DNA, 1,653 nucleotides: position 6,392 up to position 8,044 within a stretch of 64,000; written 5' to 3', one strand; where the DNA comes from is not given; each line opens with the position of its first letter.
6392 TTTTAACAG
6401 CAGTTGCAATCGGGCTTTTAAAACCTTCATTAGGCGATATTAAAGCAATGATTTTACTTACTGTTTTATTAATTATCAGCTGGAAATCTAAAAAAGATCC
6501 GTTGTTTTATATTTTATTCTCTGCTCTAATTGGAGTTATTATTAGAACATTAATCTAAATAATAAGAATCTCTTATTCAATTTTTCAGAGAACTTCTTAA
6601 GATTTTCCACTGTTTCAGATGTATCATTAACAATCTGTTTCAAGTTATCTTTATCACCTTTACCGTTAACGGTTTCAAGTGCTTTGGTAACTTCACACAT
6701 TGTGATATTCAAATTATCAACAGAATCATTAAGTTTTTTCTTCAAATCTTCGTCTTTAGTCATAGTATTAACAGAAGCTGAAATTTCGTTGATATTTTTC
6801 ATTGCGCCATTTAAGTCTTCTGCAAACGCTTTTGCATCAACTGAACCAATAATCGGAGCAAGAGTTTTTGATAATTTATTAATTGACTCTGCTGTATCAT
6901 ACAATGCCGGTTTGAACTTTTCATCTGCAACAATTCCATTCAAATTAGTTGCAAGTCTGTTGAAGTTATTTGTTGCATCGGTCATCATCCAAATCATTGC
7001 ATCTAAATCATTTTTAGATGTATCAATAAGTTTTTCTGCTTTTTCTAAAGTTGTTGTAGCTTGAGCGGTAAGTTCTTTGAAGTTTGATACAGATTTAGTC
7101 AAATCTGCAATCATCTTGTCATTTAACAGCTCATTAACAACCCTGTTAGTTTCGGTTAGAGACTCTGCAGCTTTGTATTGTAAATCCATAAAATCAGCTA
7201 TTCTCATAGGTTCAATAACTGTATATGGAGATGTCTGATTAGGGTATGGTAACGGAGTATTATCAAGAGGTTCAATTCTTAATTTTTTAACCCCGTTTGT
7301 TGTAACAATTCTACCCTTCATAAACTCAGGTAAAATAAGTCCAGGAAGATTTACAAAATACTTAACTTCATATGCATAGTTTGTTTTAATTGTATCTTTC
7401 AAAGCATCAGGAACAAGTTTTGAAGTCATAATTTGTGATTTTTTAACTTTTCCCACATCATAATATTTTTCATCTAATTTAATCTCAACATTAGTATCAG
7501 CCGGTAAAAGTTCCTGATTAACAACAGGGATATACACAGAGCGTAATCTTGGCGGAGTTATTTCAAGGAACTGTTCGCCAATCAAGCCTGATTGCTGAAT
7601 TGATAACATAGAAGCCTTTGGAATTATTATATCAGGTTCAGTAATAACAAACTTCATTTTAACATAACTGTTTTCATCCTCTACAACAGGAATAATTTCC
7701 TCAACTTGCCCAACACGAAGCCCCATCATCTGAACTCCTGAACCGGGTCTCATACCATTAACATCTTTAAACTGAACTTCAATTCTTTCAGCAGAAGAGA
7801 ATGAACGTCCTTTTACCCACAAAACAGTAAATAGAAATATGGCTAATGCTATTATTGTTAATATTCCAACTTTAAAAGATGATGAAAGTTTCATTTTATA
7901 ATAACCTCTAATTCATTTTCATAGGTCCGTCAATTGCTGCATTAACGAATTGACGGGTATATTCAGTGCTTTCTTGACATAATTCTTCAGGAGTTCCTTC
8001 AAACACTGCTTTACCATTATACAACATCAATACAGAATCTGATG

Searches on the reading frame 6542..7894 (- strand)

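Call 69: search_protein_families(library=pfam, proteins=[window:6542-7894:-], max_evalue=0.00001)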
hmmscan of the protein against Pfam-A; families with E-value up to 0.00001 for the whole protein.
window:6542-7894:- (450 aa): 1 family
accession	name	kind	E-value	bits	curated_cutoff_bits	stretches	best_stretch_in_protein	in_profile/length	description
PF02470.25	MlaD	-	3.5e-15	56.4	25.1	1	36-115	3-81/81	MlaD protein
